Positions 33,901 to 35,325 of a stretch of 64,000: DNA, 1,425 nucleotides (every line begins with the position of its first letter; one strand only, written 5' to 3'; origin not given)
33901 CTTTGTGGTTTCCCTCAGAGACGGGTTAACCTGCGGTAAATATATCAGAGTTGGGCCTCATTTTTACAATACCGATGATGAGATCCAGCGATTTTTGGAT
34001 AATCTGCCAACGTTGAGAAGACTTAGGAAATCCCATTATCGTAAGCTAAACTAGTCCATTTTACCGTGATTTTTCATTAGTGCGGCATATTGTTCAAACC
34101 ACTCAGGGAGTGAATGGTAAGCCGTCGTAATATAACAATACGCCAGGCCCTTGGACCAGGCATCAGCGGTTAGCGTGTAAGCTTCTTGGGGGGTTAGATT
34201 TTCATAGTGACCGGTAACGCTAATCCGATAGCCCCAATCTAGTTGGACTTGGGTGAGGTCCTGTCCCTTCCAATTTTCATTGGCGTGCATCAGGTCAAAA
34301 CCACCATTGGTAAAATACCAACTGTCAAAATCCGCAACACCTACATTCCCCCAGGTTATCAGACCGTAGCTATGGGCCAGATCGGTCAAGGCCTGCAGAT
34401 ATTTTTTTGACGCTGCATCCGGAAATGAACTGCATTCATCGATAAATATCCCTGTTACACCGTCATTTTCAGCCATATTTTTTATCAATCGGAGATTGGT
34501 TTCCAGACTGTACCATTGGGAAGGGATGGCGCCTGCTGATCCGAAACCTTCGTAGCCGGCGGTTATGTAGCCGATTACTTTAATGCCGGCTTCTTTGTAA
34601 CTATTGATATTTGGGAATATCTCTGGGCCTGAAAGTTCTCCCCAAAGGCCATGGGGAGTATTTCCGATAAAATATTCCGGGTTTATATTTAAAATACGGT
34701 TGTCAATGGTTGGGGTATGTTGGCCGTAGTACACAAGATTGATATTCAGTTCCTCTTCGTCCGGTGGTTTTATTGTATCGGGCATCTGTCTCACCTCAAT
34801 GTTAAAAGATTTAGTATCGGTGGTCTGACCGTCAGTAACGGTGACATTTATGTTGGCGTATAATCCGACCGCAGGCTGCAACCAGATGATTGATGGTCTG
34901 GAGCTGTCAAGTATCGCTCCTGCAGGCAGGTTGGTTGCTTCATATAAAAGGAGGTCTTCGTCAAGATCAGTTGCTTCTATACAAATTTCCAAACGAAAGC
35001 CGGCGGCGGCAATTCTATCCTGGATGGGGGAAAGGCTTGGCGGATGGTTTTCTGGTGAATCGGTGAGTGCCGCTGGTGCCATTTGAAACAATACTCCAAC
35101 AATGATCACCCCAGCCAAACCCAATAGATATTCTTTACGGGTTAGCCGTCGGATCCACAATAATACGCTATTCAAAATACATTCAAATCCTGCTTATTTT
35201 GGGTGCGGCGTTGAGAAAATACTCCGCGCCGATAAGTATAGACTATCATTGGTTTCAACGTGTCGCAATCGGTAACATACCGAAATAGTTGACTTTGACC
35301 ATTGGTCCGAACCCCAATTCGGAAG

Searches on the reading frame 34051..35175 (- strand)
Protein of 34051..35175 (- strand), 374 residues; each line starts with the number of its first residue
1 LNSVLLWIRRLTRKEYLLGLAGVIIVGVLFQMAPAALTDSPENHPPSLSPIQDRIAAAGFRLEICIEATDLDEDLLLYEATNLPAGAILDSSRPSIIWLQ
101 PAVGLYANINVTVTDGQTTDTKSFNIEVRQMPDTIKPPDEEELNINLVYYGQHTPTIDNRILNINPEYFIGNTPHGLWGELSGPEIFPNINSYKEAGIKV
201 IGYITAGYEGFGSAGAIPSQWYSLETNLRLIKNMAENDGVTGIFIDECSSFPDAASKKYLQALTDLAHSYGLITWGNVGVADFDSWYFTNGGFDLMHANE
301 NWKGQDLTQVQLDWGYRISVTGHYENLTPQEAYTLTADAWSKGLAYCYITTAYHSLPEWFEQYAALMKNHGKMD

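Call 11: search_protein_families(library=pfam, proteins=[window:34051-35175:-], max_evalue=0.001)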
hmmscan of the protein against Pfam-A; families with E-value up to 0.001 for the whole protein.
window:34051-35175:- (374 aa): 2 families
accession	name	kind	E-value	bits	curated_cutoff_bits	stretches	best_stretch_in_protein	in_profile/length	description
PF12138.14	Spherulin4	-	8.3e-07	29.2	30.2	1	193-365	57-237/239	Spherulation-specific family 4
PF05345.18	He_PIG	-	6.6e-05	23.7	24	1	69-128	29-95/96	Putative Ig domain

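Call 21: search_protein_families(library=ncbifam, proteins=[window:34051-35175:-], max_evalue=0.01)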
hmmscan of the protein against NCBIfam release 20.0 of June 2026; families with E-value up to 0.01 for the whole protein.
window:34051-35175:- (374 aa): 1 family
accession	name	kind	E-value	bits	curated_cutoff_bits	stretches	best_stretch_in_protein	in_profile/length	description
NF038111.1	rhom_dep_M36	equivalog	0.00078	16.9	1700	1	29-138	1170-1285/1315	rhombosortase-dependent M36 family metallopeptidase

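Call 39: search_protein_families(library=pfam, proteins=[window:34051-35175:-], max_evalue=1)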
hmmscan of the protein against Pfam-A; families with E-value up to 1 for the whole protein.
window:34051-35175:- (374 aa): 3 families
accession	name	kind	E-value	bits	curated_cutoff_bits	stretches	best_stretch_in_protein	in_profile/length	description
PF12138.14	Spherulin4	-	8.3e-07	29.2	30.2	1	193-365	57-237/239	Spherulation-specific family 4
PF05345.18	He_PIG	-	6.6e-05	23.7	24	1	69-128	29-95/96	Putative Ig domain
PF19707.4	DUF6204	-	0.29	11.9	27.5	1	316-345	6-35/114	Family of unknown function (DUF6204)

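Call 71: search_solved_structures(query=window:34051-35175:-, max_evalue=1)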
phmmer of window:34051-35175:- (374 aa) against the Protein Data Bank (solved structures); distinct sequences matched with E-value up to 1: 0.
